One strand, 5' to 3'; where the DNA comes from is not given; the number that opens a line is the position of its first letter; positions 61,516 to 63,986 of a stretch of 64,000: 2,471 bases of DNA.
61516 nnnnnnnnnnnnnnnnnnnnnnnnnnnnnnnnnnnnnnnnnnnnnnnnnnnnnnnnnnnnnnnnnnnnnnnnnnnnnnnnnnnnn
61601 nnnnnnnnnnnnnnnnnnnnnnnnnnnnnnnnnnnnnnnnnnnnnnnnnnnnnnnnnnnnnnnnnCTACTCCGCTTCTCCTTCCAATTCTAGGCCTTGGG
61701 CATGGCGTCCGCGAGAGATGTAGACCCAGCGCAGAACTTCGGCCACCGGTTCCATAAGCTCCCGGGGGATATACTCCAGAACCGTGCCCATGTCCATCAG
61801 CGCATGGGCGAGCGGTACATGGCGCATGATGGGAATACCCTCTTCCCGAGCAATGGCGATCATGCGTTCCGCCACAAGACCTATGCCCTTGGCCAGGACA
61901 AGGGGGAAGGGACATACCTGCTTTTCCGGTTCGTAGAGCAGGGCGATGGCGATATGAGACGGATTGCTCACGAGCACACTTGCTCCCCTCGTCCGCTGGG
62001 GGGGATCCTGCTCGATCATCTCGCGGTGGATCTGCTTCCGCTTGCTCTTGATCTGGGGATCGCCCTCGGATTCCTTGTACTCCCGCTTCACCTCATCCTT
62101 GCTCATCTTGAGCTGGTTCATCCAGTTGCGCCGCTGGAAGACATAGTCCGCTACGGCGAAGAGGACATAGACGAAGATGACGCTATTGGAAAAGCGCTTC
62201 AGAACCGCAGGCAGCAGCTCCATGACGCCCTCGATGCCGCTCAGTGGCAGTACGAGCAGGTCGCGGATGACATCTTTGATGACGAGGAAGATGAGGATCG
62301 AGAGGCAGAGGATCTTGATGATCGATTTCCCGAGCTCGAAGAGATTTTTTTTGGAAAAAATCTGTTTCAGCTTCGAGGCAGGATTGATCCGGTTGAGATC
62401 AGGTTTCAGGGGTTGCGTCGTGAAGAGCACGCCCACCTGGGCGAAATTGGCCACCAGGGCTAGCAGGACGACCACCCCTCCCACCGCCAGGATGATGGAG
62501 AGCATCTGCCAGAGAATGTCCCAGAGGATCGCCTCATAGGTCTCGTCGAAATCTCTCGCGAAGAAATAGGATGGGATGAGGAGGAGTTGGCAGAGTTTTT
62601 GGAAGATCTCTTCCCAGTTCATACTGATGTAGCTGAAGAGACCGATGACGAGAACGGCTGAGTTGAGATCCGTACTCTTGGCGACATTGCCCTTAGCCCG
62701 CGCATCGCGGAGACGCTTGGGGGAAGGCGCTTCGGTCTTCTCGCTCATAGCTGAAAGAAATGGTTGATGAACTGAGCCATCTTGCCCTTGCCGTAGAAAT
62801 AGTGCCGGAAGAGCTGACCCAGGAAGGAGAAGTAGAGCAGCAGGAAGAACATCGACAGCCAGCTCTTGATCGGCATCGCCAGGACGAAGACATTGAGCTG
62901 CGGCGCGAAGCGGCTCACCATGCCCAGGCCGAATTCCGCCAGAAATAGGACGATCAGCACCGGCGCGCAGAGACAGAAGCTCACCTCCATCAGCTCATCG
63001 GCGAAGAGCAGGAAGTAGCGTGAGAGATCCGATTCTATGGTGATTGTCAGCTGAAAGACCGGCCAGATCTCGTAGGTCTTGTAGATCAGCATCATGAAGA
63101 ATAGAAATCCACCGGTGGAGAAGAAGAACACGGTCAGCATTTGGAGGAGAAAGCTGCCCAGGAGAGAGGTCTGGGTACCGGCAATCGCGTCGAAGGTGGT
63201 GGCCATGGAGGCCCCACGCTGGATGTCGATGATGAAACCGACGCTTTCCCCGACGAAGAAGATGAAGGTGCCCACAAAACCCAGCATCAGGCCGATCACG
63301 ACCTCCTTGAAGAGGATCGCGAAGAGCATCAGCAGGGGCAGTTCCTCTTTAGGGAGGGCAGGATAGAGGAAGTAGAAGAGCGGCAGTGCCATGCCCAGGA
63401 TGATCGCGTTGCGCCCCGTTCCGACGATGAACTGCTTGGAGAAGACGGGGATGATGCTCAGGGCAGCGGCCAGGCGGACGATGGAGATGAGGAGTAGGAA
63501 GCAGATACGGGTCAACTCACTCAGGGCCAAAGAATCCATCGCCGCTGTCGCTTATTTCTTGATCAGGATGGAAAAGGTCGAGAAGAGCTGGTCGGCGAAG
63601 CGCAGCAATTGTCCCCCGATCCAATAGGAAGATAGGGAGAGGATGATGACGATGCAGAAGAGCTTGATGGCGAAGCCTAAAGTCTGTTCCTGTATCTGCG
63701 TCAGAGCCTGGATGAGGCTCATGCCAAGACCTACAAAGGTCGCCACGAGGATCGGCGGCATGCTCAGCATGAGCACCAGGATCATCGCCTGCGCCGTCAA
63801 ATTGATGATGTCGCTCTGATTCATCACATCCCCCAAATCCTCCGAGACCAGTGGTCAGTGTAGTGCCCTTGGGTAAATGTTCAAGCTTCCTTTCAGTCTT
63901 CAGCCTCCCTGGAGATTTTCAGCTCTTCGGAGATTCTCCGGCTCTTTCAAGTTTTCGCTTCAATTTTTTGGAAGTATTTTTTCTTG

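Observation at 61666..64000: Isolated injectisome-type sctS-sctT-sctU operon embedded among housekeeping genes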

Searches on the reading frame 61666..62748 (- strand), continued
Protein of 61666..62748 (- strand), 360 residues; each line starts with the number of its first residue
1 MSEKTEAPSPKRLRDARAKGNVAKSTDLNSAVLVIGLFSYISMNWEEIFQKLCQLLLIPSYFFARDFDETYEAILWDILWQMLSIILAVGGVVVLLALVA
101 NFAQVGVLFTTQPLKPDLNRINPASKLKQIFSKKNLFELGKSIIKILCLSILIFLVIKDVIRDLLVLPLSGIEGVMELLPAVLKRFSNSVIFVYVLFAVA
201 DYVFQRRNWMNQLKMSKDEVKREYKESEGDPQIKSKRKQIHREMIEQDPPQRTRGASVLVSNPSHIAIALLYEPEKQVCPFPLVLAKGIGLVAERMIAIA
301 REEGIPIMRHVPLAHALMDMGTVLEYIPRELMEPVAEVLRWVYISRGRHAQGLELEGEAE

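Call 64: find_related_loci(query=P0479, collection=metagenome_contigs, flank=10000)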
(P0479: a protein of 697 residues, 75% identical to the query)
Query P0479 (697 aa) in metagenome_contigs; peptide patterns used: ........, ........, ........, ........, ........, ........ (x = any residue, [..] = any of these).
600 stretches matched a pattern (row limit reached: there are more); 597 encode a relative of the query (tblastn E <= 1e-3); the best 80 are kept; 80 distinct loci.
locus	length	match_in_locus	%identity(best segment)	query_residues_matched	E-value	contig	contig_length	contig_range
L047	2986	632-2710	57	6-696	0e+0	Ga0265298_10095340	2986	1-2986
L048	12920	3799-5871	57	13-696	0e+0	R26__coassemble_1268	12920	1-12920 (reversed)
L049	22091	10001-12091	57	4-696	0e+0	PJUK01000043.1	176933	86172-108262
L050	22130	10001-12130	53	2-696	0e+0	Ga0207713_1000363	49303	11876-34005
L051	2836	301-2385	51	1-696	0e+0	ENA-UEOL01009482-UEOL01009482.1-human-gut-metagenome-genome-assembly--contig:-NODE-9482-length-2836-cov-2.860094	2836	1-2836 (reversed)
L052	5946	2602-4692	50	1-696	0e+0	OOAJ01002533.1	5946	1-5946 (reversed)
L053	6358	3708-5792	52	1-696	0e+0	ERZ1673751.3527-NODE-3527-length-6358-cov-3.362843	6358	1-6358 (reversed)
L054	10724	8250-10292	54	17-696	0e+0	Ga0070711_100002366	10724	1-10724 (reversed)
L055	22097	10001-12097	53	11-696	0e+0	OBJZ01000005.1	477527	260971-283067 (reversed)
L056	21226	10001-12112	47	4-697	0e+0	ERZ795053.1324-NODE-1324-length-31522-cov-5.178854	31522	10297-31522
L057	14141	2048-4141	48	15-696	0e+0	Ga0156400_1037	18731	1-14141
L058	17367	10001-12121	48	3-697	0e+0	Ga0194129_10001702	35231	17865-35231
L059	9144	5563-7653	49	8-697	0e+0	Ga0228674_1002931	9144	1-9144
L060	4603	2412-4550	46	1-695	0e+0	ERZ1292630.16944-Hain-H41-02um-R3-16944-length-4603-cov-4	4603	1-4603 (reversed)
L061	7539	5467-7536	49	8-682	0e+0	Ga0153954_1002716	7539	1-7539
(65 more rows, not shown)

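Call 65: search_protein_families(library=ncbifam, proteins=[L037:4284-5360:-, L046:7217-8716:+, L037:466-2559:-, L037:2588-2968:-, L037:3440-3826:-, L037:3015-3434:-, L005:18081-18578:-, L005:7750-8058:+], max_evalue=0.001)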
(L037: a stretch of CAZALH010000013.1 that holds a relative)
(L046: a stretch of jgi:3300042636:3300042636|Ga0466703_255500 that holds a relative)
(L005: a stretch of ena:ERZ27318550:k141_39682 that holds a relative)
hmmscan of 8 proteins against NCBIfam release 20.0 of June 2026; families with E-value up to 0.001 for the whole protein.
L037:4284-5360:- (358 aa): 0 families

L046:7217-8716:+ (499 aa): 0 families

L037:466-2559:- (697 aa): 5 families
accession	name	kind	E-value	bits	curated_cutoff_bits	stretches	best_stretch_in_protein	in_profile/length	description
TIGR01399.1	hrcV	equivalog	5.4e-272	904.2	692.25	1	17-693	3-677/677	type III secretion system export apparatus subunit SctV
NF009363.0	PRK12720.1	equivalog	1.4e-215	717.8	993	1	15-695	15-673/683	EscV/YscV/HrcV family type III secretion system export apparatus protein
NF011865.0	PRK15337.1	equivalog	4.1e-212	706.2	800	1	23-691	19-684/686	EscV/YscV/HrcV family type III secretion system export apparatus protein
TIGR01398.1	FlhA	equivalog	1.8e-194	647.9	772.1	1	17-693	2-678/678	flagellar biosynthesis protein FlhA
NF004571.0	PRK05910.1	equivalog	3e-72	243.9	670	2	23-321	14-304/584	type III secretion system protein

L037:2588-2968:- (126 aa): 1 family
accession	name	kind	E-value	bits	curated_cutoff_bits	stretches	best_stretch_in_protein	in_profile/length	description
NF052415.1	T3SS_chap_SctY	equivalog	1.9e-19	70.2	70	1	1-104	1-104/106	type III secretion apparatus assembly chaperone SctY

L037:3440-3826:- (128 aa): 1 family
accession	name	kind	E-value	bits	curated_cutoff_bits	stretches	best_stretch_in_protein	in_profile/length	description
TIGR02503.1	type_III_SycN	equivalog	4.9e-05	23.2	84.55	1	4-123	2-118/120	type III secretion chaperone SycN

L037:3015-3434:- (139 aa): 1 family
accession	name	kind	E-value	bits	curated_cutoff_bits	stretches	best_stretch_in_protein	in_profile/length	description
TIGR02502.2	type_III_YscX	equivalog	1e-13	51.7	30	1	19-139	3-122/122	type III secretion apparatus assembly protein SctX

L005:18081-18578:- (165 aa): 1 family
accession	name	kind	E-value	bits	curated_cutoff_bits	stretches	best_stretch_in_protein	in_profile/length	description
NF011857.0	PRK15329.1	equivalog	7.7e-05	22.5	99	1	7-127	5-123/138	chaperone SicP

L005:7750-8058:+ (102 aa): 1 family
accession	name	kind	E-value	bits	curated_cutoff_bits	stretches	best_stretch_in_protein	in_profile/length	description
TIGR03500.1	FliO_TIGR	equivalog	1.3e-10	41.2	55.25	1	20-85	9-70/70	flagellar biosynthetic protein FliO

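Call 67: list_cluster_members(proteins=[P0244, P0245, P0247, P0249, P0253, P0254, P0255, P0256, P0257, P0258])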
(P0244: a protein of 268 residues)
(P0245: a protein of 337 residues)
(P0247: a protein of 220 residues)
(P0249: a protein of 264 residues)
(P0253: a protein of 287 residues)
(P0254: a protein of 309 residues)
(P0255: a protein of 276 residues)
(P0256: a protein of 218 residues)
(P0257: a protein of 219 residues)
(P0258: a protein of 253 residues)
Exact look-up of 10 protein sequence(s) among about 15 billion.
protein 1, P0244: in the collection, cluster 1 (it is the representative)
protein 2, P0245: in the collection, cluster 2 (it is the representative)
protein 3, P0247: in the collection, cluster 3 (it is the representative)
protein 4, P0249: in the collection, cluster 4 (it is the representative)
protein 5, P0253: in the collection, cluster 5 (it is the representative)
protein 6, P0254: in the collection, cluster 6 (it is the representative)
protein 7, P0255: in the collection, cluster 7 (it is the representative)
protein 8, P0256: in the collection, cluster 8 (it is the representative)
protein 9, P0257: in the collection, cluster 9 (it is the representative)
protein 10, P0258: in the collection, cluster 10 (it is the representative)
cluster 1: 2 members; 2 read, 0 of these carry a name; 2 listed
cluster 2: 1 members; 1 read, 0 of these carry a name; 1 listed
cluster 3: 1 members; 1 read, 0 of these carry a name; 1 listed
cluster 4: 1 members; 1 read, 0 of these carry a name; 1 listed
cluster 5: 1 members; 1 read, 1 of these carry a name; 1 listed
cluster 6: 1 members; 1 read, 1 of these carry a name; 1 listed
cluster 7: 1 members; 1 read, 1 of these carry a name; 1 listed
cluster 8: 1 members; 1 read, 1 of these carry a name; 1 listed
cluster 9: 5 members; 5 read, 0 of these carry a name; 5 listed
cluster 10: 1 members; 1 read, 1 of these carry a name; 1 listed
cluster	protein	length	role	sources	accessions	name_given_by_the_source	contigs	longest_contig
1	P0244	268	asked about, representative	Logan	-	-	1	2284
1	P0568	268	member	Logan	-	-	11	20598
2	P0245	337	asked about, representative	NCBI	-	-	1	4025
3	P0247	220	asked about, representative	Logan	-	-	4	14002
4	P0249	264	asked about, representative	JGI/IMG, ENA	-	-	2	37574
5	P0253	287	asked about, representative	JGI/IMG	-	type III secretion protein R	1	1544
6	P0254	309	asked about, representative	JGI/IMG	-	type III secretion protein R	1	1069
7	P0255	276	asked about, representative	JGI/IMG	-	type III secretion protein R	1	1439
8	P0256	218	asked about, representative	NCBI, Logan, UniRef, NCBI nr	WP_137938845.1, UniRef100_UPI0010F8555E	type III secretion system export apparatus subunit SctR [Chitinivorax sp. B] | type III secretion system export apparatus subunit SctR n=1 Tax=Chitinivorax sp. B ...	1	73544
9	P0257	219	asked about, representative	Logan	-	-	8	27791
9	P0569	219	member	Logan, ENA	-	-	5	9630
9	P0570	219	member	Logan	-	-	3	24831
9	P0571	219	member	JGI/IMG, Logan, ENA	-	-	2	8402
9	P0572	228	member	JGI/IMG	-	-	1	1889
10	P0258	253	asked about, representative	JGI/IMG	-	type III secretion protein R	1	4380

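Call 76: search_solved_structures(query=L037:466-2559:-, max_evalue=1e-20)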
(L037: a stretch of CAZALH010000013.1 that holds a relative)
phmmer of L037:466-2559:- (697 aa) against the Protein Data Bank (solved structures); distinct sequences matched with E-value up to 1e-20: 23.
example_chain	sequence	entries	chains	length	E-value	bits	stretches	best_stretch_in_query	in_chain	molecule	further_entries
7alw_A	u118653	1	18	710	3.4e-246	822.1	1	11-695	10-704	Low calcium response protein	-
7awa_A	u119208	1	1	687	6.1e-139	467.8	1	18-695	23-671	Secretion system apparatus protein SsaV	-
36hw_A2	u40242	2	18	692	1.5e-123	417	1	14-687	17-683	Flagellar biosynthesis protein FlhA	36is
7qij_AA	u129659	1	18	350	7.4e-119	401.4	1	354-694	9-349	Low calcium response locus protein D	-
7amy_A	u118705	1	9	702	5.5e-101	342.4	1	19-692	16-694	Flagellar biosynthesis protein FlhA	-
12dv_B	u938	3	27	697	8.9e-98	331.8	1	6-691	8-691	Flagellar biosynthesis protein FlhA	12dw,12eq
6wa6_A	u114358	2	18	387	1.5e-93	317.9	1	333-694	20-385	Low calcium response locus protein D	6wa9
7k08_A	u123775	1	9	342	7.1e-50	173.6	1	363-693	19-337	Translocator EscV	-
7osl_A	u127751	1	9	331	9.6e-50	173.1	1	381-693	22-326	Translocator EscV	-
2x49_A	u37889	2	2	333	3.7e-49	171.2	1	358-687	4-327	INVASION PROTEIN INVA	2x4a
7feb_E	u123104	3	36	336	3.3e-47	164.8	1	379-695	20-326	Secretion system apparatus protein SsaV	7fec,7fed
4a5p_A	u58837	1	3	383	1.6e-46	162.5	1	356-690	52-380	PROTEIN MXIA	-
3mix_A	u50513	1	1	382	1.1e-43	153.1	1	381-693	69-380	Flagellar biosynthesis protein flhA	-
6ai3_A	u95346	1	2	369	1.2e-25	93.5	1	384-687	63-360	Flagellar biosynthesis protein FlhA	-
6ch2_A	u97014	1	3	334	1.2e-25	93.5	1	384-687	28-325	Flagellar biosynthesis protein FlhA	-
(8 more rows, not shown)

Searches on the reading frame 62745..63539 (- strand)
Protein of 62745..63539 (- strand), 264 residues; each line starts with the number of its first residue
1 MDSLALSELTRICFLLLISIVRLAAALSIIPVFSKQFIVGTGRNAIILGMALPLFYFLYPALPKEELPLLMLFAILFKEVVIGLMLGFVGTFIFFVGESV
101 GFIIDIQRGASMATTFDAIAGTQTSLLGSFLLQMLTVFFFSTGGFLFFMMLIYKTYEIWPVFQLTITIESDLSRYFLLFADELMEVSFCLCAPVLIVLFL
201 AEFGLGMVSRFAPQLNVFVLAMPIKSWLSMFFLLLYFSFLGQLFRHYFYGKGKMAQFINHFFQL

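Call 3: search_protein_families(library=pfam, proteins=[window:62745-63539:-], max_evalue=0.01)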
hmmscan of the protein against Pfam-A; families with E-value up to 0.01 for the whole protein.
window:62745-63539:- (264 aa): 1 family
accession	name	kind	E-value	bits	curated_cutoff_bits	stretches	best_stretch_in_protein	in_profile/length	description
PF01311.25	Bac_export_1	-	1.6e-50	172.3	27.8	1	15-248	3-227/230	Bacterial export proteins, family 1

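Call 4: search_protein_families(library=ncbifam, proteins=[window:62745-63539:-], max_evalue=0.01)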
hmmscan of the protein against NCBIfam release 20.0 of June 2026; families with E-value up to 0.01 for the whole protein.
window:62745-63539:- (264 aa): 5 families
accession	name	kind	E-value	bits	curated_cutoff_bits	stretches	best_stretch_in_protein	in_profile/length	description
TIGR01401.1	fliR_like_III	equivalog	4e-58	196.9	163.05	1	10-241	5-234/253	type III secretion system export apparatus subunit SctT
TIGR01400.1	fliR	equivalog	3.2e-36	125.2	168.6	1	16-249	4-235/245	flagellar biosynthetic protein FliR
NF011876.0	PRK15349.1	equivalog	8.3e-24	84.8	275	1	42-262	39-256/259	EscT/YscT/HrcT family type III secretion system export apparatus protein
NF009411.0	PRK12772.1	equivalog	1.4e-20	73.3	739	1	15-262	10-251/610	fused FliR family export protein/FlhB family type III secretion system protein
NF009416.1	PRK12780.1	equivalog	2.4e-06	27.4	306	1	16-237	9-228/247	flagellar biosynthesis protein FliR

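Call 6: find_encoding_contigs(protein=window:62745-63539:-, flank=10000, max_places=6)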
Protein window:62745-63539:- (264 aa): 1 contig read that carries it; 1 place shown.
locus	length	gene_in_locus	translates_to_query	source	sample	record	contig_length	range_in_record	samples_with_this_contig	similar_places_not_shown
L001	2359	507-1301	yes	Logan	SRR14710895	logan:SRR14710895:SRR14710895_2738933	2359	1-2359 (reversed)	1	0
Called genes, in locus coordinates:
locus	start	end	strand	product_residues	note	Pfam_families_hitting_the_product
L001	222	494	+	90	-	PF01313:Bac_export_3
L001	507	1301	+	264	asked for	PF01311:Bac_export_1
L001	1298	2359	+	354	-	?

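Call 26: search_solved_structures(query=window:62745-63539:-, max_evalue=0.001)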
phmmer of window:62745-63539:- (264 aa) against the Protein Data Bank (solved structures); distinct sequences matched with E-value up to 0.001: 10.
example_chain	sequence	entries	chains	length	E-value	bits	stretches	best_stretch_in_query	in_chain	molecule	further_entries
6pem_5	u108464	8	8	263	1.2e-28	103.9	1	17-240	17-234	Surface presentation of antigens protein SpaR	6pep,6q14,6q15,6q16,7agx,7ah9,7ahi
6r6b_F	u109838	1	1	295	7.8e-24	88.2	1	72-254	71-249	Surface presentation of antigens protein SpaR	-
6rwy_f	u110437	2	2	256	8.1e-24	88.1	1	71-254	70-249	Surface presentation of antigens protein SpaR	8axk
6s3l_F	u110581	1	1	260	3.5e-17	66.4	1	21-248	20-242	Flagellar biosynthetic protein FliR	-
6s3s_F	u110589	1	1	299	5.6e-17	65.7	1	21-248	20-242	Flagellar biosynthetic protein FliR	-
36hu_F1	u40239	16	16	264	1.4e-14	57.9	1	19-248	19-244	Flagellar biosynthetic protein FliR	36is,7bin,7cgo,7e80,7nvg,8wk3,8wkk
9k29_F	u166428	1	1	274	1.6e-14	57.7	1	19-248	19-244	Flagellar biosynthetic protein FliR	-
6f2d_F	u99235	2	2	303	2.2e-14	57.2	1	19-248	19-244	Flagellar biosynthetic protein FliR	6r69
8z5s_8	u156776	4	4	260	2.5e-12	50.5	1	20-248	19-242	Flagellar biosynthetic protein FliR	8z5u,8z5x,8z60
6s3r_F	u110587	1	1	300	9.8e-09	38.7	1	16-245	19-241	Flagellar biosynthetic protein FliR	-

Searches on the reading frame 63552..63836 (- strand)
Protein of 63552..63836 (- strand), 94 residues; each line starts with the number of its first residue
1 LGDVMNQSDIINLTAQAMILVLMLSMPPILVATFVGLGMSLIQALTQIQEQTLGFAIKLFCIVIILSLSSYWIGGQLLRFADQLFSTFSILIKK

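Call 3: search_protein_families(library=pfam, proteins=[window:63552-63836:-], max_evalue=0.01)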
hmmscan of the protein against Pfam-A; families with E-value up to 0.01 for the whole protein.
window:63552-63836:- (94 aa): 1 family
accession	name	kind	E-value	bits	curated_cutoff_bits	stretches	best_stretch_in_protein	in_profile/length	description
PF01313.24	Bac_export_3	-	4.1e-23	81.5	25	1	10-81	2-73/74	Bacterial export proteins, family 3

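Call 4: search_protein_families(library=ncbifam, proteins=[window:63552-63836:-], max_evalue=0.01)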
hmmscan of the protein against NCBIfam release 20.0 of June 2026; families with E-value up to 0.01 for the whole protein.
window:63552-63836:- (94 aa): 5 families
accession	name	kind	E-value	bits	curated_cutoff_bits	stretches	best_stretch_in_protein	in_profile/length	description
TIGR01403.1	fliQ_rel_III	equivalog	7.2e-28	96.5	76.5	1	9-88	1-80/81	type III secretion system export apparatus subunit SctS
NF011877.0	PRK15350.1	equivalog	1.5e-20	73.4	104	1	5-85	1-81/88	EscS/YscS/HrcS family type III secretion system export apparatus protein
TIGR01402.1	fliQ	equivalog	2.5e-20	72.4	88.9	1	5-89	1-85/88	flagellar biosynthesis protein FliQ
NF004671.0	PRK06010.1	subfamily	2.5e-19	69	104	1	5-87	1-83/88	flagellar biosynthesis protein FliQ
NF011861.0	PRK15333.1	equivalog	1e-16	61.1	108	1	9-84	3-78/86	EscS/YscS/HrcS family type III secretion system export apparatus protein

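Call 12: find_encoding_contigs(protein=window:63552-63824:-, flank=10000, max_places=10)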
Protein window:63552-63824:- (90 aa): 1 contig read that carries it; 1 place shown.
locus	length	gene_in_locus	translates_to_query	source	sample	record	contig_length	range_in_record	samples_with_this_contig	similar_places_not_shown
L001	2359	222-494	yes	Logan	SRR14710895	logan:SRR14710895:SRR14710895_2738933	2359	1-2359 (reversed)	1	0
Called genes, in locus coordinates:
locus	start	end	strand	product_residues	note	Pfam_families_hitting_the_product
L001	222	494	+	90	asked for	PF01313:Bac_export_3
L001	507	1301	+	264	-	PF01311:Bac_export_1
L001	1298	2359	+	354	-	?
